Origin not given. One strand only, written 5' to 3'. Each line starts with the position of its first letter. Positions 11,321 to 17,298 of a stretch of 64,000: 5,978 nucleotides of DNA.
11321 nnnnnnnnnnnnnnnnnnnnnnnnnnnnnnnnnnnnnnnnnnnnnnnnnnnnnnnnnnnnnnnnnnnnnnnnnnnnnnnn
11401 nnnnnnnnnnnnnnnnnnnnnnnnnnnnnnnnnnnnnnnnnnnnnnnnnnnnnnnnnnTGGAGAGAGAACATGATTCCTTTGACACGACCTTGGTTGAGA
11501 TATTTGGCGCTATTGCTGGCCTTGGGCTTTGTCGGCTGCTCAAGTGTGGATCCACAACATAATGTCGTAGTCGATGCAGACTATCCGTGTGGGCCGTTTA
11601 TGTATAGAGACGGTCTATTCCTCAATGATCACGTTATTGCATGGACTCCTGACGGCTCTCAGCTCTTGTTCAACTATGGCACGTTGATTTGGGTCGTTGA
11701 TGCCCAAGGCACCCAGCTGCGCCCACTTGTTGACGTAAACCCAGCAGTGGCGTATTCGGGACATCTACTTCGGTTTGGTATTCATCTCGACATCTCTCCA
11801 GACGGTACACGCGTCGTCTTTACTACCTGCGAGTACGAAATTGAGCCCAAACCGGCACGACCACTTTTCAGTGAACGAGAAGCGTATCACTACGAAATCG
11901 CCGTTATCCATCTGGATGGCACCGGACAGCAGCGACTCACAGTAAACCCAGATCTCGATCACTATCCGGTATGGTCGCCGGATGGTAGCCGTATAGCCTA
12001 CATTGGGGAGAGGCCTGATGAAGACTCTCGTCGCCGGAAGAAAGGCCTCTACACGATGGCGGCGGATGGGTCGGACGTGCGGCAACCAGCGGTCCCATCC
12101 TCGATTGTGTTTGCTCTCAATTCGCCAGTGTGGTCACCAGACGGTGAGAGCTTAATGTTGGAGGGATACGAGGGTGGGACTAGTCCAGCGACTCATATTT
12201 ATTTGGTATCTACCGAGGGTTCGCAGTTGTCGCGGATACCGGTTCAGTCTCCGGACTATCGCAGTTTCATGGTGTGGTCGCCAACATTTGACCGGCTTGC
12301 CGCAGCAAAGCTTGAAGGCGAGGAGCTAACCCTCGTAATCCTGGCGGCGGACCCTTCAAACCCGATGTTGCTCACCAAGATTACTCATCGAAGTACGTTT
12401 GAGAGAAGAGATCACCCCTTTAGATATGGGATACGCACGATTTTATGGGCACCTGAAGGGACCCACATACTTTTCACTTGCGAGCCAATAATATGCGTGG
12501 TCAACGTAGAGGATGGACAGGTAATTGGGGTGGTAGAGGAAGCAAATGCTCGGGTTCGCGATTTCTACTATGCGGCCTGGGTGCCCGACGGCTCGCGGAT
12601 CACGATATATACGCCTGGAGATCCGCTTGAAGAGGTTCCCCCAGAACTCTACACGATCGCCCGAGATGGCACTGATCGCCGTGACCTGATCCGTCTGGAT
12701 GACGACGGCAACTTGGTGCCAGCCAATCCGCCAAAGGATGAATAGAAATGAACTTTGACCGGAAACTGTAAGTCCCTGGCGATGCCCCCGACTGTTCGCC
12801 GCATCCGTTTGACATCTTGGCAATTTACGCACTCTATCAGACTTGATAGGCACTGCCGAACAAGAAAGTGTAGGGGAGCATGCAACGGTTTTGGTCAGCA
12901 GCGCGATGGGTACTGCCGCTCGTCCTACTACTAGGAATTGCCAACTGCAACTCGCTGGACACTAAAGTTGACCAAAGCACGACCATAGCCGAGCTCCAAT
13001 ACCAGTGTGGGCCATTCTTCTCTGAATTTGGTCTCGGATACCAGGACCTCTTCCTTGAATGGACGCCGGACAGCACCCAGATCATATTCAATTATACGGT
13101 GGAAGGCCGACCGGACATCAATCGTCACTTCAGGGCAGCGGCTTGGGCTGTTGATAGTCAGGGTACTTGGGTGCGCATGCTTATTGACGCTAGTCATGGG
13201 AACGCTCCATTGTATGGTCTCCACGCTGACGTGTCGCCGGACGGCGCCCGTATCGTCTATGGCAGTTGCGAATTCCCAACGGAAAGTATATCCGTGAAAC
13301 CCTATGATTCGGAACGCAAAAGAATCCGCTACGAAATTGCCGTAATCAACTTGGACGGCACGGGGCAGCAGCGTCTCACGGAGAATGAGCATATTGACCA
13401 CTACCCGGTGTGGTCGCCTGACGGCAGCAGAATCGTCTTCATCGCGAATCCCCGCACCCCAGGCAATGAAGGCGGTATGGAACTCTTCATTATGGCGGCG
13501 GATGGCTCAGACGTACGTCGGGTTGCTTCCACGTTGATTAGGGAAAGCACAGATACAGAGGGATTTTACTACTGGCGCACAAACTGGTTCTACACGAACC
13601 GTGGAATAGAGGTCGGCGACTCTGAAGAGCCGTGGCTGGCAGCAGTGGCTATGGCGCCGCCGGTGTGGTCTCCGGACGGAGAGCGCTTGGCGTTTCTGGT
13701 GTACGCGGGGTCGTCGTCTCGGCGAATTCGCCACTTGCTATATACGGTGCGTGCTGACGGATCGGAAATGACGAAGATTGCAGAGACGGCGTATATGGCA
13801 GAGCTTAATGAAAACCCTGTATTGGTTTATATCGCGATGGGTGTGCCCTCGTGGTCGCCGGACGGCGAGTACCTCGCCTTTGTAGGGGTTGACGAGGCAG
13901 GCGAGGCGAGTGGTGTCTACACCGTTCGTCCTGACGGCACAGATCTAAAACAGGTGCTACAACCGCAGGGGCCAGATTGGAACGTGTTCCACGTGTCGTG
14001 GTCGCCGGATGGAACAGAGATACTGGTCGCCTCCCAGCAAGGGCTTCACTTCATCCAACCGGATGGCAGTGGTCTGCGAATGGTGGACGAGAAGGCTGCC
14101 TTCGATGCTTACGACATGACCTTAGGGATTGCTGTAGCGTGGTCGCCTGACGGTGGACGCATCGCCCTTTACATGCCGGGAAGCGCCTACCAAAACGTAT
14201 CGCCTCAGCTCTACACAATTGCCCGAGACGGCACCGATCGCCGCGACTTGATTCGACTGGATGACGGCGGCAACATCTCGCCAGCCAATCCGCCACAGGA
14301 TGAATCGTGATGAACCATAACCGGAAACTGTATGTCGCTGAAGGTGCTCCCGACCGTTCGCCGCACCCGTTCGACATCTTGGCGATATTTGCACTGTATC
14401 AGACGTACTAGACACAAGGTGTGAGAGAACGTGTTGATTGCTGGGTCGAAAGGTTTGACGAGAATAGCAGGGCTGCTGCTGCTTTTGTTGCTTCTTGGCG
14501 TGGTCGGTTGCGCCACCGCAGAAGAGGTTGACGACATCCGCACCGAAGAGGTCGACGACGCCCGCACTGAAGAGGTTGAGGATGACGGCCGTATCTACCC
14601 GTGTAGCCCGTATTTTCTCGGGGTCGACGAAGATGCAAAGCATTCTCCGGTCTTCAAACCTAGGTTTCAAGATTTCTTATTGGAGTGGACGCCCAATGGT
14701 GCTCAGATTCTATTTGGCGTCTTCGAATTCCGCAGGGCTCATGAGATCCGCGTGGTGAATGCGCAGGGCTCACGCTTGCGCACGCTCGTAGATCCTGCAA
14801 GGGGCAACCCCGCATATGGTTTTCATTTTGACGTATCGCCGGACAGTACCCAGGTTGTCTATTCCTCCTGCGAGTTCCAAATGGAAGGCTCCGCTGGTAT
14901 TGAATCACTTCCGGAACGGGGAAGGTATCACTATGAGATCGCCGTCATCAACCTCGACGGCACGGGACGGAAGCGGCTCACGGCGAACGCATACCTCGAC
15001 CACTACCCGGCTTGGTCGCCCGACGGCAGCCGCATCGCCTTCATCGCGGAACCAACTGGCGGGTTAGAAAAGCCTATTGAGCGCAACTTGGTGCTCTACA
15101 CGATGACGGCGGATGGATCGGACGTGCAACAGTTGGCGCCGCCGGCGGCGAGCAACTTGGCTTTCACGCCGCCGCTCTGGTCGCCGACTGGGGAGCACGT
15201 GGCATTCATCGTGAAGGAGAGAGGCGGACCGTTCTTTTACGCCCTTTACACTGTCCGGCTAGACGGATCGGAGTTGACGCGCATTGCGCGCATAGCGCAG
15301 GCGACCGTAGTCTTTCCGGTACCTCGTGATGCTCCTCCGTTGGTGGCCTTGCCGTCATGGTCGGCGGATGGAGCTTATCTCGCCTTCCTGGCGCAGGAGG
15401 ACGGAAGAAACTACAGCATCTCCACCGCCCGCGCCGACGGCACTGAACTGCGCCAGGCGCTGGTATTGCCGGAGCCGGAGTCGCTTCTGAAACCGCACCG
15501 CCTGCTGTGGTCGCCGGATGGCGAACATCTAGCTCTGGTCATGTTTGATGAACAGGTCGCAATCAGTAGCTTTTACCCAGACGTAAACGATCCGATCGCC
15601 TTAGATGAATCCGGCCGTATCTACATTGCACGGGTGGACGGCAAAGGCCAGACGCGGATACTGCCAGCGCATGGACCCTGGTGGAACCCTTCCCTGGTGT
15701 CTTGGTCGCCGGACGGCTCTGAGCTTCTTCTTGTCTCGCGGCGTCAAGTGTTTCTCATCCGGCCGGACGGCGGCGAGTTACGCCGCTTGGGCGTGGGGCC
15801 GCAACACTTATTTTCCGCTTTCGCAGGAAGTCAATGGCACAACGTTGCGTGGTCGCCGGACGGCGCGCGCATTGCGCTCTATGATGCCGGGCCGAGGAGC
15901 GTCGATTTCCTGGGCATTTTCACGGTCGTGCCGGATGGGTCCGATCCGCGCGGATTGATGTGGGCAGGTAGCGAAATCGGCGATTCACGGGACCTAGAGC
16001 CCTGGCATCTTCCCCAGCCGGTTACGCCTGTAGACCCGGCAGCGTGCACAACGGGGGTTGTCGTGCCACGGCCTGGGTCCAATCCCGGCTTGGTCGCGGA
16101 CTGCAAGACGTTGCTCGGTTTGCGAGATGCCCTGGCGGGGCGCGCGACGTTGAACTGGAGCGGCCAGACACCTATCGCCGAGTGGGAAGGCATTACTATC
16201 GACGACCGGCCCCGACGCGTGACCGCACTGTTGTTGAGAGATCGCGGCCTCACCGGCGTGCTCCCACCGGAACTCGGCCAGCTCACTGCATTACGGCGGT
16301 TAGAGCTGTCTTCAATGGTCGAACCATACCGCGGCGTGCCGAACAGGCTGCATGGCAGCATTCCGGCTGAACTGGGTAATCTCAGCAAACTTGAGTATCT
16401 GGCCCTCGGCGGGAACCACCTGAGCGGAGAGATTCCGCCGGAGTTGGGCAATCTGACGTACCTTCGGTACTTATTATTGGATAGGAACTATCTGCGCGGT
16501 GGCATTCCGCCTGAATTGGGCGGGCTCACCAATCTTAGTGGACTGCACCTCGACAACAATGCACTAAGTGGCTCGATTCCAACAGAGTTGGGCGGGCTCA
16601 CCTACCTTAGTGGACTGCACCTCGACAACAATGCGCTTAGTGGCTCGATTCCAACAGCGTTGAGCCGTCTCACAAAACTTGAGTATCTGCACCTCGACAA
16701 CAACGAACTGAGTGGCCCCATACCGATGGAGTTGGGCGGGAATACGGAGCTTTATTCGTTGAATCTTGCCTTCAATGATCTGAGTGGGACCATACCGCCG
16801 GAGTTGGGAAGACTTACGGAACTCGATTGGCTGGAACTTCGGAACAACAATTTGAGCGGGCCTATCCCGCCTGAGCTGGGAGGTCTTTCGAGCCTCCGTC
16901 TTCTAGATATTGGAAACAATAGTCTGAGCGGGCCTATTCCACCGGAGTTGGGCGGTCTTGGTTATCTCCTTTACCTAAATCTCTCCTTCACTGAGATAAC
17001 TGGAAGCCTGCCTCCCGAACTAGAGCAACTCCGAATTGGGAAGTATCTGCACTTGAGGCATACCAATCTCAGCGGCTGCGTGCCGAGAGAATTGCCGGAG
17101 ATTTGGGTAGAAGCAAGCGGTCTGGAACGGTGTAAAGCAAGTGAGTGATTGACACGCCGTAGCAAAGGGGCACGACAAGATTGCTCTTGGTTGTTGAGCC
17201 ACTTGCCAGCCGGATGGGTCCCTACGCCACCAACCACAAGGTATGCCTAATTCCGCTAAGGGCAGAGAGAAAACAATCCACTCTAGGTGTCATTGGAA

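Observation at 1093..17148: A 16-kb tandem array of [matrixin-like metalloprotease -> PD40 beta-propeller lipoprotein] cassettes in progressive decay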

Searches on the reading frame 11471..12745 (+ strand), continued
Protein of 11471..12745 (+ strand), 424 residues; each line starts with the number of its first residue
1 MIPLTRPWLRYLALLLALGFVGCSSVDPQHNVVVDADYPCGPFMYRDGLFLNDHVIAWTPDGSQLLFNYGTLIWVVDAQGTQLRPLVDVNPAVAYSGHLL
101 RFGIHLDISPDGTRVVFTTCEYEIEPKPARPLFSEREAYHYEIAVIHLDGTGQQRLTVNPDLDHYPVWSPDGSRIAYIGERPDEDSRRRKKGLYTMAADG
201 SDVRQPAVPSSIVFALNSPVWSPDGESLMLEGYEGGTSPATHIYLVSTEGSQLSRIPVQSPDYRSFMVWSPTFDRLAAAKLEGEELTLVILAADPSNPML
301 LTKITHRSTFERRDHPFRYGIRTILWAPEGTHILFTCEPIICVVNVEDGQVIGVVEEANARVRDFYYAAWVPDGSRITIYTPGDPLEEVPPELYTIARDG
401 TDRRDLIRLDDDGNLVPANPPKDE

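Call 42: fold_search(model_id=the predicted structure, library=pdb)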
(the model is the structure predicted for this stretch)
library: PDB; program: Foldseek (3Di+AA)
matches with E <= 10: 1670; with E <= 0.001: 1217
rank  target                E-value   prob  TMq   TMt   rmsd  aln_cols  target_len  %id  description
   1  4pwz_B                3.3e-13  1.00  0.42  0.43  13.3       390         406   18  Crystal structure of TolB protein from Yersinia pestis CO92 (released 2014-04-02)
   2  2hqs_B                5.2e-13  1.00  0.42  0.43  11.9       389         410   17  Crystal structure of TolB/Pal complex (released 2007-04-03)
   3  2w8b_A                7.8e-13  1.00  0.41  0.42  12.2       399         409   17  Crystal structure of processed TolB in complex with Pal (released 2009-02-17)
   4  9a2l_MODEL_1_A        9.2e-13  1.00  0.43  0.42  12.2       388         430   16  Model of E. coli TolB by in-cell photo-crosslinking MS and deep learning (released 2023-02-24)
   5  4pwz_A                9.2e-13  1.00  0.42  0.43  12.5       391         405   19  Crystal structure of TolB protein from Yersinia pestis CO92 (released 2014-04-02)
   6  4jml_A                1.2e-12  1.00  0.42  0.44  11.7       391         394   16  Crystal structure of the TolB(P201C)-ColicinE9 TBE peptide(A33C) complex. (released 2013-07-17)
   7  2hqs_A                1.4e-12  1.00  0.41  0.42  12.1       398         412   17  Crystal structure of TolB/Pal complex (released 2007-04-03)
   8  1c5k                  1.6e-12  1.00  0.41  0.44  11.8       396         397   17  THE STRUCTURE OF TOLB, AN ESSENTIAL COMPONENT OF THE TOL-DEPENDENT TRANSLOCATION SYSTEM AND ITS INTERACTIONS WITH THE TR (released 2000-12-06)
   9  6pnv                  1.7e-12  1.00  0.39  0.41  12.4       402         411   16  1.42 Angstrom Resolution Crystal Structure of Translocation Protein TolB from Salmonella enterica (released 2019-07-17)
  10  2w8b_B                2.1e-12  1.00  0.42  0.43  12.2       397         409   18  Crystal structure of processed TolB in complex with Pal (released 2009-02-17)
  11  8wt1_F                2.4e-12  1.00  0.58  0.40   9.6       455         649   14  Crystal structure of S9 carboxypeptidase from Geobacillus sterothermophilus (released 2024-03-13)
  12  1crz                  2.4e-12  1.00  0.42  0.44  12.1       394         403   16  CRYSTAL STRUCTURE OF THE E. COLI TOLB PROTEIN (released 2000-08-16)
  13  4r40_A                2.4e-12  1.00  0.41  0.42  12.8       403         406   17  Crystal Structure of TolB/Pal complex from Yersinia pestis. (released 2014-09-03)
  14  4r40_C                3.9e-12  1.00  0.42  0.43  12.1       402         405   17  Crystal Structure of TolB/Pal complex from Yersinia pestis. (released 2014-09-03)
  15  8wt1_C                4.3e-12  1.00  0.59  0.40   9.5       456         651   14  Crystal structure of S9 carboxypeptidase from Geobacillus sterothermophilus (released 2024-03-13)
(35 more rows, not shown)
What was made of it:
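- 11471..12745 (+): prop4: an intact lipoprotein PD40 propeller, modelled as roughly seven blades. The conserved C-terminal 'tail' forms strands of the last blade. Foldseek to TolB at 3e-13 (call 42).
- On PD40 / TolB-like beta-propeller: Foldseek gives TolB and DPP-IV propellers (call 42).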

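Call 59: search_protein_families(library=ncbifam, proteins=[window:11471-12742:+], max_evalue=0.01)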
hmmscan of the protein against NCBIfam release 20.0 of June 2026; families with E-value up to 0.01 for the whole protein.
window:11471-12742:+ (424 aa): 4 families
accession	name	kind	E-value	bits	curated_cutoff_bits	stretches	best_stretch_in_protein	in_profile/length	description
TIGR02800.1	propeller_TolB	equivalog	1.4e-14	53.8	343.15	2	132-202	338-401/418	Tol-Pal system beta propeller repeat protein TolB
NF053518.1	DipepPtdsDpp5Prph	equivalog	1.8e-09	36.7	900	1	106-230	17-122/655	dipeptidyl-peptidase Dpp5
NF033523.0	lasso_peptidase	equivalog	3.3e-07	29.5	400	1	168-272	26-142/638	Atxe2 family lasso peptide isopeptidase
NF002183.0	PRK01029.1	equivalog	0.0012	18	405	0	150-270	316-423/429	Tol-Pal system protein TolB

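Call 61: find_related_loci(query=A3, collection=metagenome_contigs, flank=4000)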
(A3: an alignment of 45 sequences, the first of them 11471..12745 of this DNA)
Query A3 (424 aa) in metagenome_contigs; peptide patterns used: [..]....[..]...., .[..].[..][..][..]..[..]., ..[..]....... (x = any residue, [..] = any of these).
600 stretches matched a pattern (row limit reached: there are more); 479 encode a relative of the query (tblastn E <= 1e-3); the best 80 are kept; 80 distinct loci.
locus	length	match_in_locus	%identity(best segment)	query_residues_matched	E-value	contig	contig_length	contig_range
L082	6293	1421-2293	28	57-410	3e-24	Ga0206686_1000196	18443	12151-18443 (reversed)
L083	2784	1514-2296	31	52-408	2e-24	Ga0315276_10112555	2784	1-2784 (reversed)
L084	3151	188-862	31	40-412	1e-24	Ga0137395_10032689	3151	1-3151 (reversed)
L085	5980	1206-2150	29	52-416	5e-24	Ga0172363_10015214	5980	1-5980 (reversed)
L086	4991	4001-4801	32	53-386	2e-23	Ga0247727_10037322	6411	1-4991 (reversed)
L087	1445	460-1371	29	33-422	2e-23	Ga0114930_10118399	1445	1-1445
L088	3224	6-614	36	58-414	1e-22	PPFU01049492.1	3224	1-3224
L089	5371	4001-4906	28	52-408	2e-22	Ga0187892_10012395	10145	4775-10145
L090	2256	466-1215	31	57-406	4e-22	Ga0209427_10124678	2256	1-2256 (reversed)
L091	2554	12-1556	26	53-412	4e-22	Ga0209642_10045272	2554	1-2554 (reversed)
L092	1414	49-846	27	52-407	4e-22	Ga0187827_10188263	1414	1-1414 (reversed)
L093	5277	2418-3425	27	42-377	1e-21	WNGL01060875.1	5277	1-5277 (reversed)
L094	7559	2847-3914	26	52-408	1e-21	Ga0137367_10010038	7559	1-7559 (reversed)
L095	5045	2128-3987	30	52-406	3e-21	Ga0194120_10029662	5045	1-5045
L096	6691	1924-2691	29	57-421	6e-21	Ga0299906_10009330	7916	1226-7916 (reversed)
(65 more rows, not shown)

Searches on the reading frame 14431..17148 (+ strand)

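Call 4: search_protein_families(library=pfam, proteins=[window:14431-17148:+], max_evalue=0.01)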
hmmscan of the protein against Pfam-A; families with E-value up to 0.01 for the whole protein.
window:14431-17148:+ (905 aa): 8 families
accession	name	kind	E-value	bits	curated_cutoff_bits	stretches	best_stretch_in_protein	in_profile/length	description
PF00560.39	LRR_1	-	6.4e-29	94.2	20.6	0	821-843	1-23/23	Leucine Rich Repeat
PF23598.1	LRR_14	-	2.4e-19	69.8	40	2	613-758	16-149/353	Leucine-rich repeat region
PF13855.12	LRR_8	-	5.4e-18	65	27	3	701-760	2-61/61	Leucine rich repeat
PF07676.18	PD40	-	7.1e-17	61.3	20.9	1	180-211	1-33/38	WD40-like Beta Propeller Repeat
PF12799.13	LRR_4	-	2.1e-14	53.7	27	2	728-760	5-36/44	Leucine Rich repeats (2 copies)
PF00930.27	DPPIV_N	-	2.1e-07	30.5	22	0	350-383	98-131/354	Dipeptidyl peptidase IV (DPP IV) N-terminal region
PF23211.1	LRR_LRWD1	-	0.0019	18.4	28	0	775-833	19-77/190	Leucine-rich repeat and WD repeat-containing protein 1, LRR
PF25019.1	LRR_R13L1-DRL21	-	0.0054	17.1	27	0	701-757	70-126/127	R13L1/DRL21 LRRs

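Call 59: search_protein_families(library=ncbifam, proteins=[window:14431-17145:+], max_evalue=0.01)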
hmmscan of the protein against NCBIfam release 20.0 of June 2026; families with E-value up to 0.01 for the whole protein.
window:14431-17145:+ (905 aa): 10 families
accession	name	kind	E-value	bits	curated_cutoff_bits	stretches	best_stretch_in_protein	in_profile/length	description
TIGR02800.1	propeller_TolB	equivalog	2.2e-21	76.3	343.15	2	86-282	198-359/418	Tol-Pal system beta propeller repeat protein TolB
NF041400.1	XopAE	equivalog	1.5e-17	63.7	600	1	605-808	6-197/478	type III secretion system effector XopAE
NF041381.1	XopAC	subfamily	2.6e-17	62.7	450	2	643-759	80-194/451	XopAC/AvrAC family type III secretion system effector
NF033523.0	lasso_peptidase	equivalog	3.2e-11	42.7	400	1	250-369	26-148/638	Atxe2 family lasso peptide isopeptidase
NF053518.1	DipepPtdsDpp5Prph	equivalog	3.5e-11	42.4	900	1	134-210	18-84/655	dipeptidyl-peptidase Dpp5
NF033189.1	internalin_A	exception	3.6e-11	42.1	1600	2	648-833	224-395/799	class 1 internalin InlA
NF047464.1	FibnectbindLIC11051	equivalog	1.5e-10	40.2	1000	1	648-832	484-662/685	LIC_11051 family fibronectin-binding protein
NF041351.1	XopL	equivalog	5.2e-09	35.4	500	1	643-814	88-265/497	type III secretion system leucine-rich repeat domain-containing effector XopL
NF002183.0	PRK01029.1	equivalog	5e-08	32.4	405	0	183-262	276-346/429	Tol-Pal system protein TolB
NF033190.2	inl_like_NEAT_1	exception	0.0067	14.8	1275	0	648-762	347-452/754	NEAT domain-containing leucine-rich repeat protein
